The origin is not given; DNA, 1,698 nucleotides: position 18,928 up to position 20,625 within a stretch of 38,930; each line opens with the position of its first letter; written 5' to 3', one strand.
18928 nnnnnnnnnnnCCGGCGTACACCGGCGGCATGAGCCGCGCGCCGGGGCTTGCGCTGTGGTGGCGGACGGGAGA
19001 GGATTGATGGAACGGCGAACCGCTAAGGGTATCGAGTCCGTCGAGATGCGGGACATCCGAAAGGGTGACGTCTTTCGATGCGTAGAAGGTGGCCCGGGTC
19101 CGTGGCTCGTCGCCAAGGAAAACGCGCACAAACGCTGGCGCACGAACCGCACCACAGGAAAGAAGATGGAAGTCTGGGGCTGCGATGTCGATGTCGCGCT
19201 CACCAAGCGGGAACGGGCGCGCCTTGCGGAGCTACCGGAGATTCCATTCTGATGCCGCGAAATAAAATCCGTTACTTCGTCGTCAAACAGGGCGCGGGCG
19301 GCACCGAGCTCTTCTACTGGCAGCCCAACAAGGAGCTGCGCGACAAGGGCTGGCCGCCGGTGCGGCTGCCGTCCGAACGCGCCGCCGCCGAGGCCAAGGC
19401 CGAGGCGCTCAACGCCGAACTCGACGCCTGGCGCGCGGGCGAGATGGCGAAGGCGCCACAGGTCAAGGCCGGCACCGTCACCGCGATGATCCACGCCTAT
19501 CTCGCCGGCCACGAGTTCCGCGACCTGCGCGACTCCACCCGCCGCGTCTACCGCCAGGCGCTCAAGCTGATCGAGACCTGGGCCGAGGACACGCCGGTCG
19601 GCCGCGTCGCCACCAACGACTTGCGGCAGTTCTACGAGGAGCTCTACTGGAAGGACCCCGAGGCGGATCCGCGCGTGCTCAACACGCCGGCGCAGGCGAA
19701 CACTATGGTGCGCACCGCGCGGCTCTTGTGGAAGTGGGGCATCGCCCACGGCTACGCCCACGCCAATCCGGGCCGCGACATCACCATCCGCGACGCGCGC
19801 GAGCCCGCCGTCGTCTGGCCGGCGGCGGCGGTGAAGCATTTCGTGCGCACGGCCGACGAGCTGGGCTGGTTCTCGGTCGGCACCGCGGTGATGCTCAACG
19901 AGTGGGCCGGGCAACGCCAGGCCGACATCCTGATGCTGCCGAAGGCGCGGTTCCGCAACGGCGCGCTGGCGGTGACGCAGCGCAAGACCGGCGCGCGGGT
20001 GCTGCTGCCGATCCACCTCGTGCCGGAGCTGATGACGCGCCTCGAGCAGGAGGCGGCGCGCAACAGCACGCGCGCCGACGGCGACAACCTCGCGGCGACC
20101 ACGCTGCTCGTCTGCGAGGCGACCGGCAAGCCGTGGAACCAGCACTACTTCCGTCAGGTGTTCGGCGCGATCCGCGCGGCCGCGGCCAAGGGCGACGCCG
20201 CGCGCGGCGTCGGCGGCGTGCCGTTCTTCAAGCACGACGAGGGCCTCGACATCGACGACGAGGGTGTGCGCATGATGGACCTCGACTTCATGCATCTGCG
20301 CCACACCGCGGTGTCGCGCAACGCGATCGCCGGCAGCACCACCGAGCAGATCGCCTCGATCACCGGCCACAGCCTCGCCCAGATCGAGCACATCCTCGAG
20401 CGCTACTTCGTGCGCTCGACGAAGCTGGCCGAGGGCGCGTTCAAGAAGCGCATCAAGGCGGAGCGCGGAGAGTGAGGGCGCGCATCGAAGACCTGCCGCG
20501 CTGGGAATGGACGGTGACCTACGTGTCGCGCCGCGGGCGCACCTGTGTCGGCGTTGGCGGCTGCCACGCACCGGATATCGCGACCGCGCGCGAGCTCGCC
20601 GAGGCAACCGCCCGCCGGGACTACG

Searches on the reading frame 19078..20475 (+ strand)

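Call 13: search_protein_families(library=phrogs, proteins=[window:19078-20475:+], max_evalue=0.001)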
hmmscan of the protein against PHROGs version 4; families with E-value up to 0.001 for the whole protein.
window:19078-20475:+ (465 aa): 2 families
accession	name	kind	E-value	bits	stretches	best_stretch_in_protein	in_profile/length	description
phrog_1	-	integration and excision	8.4e-18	65.9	1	60-435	103-426/611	integrase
phrog_7244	-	integration and excision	2e-05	25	1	123-314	64-245/263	integrase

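Call 51: search_protein_families(library=pfam, proteins=[window:19078-20475:+], max_evalue=0.001)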
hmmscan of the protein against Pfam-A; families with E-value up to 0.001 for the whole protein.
window:19078-20475:+ (465 aa): 0 families
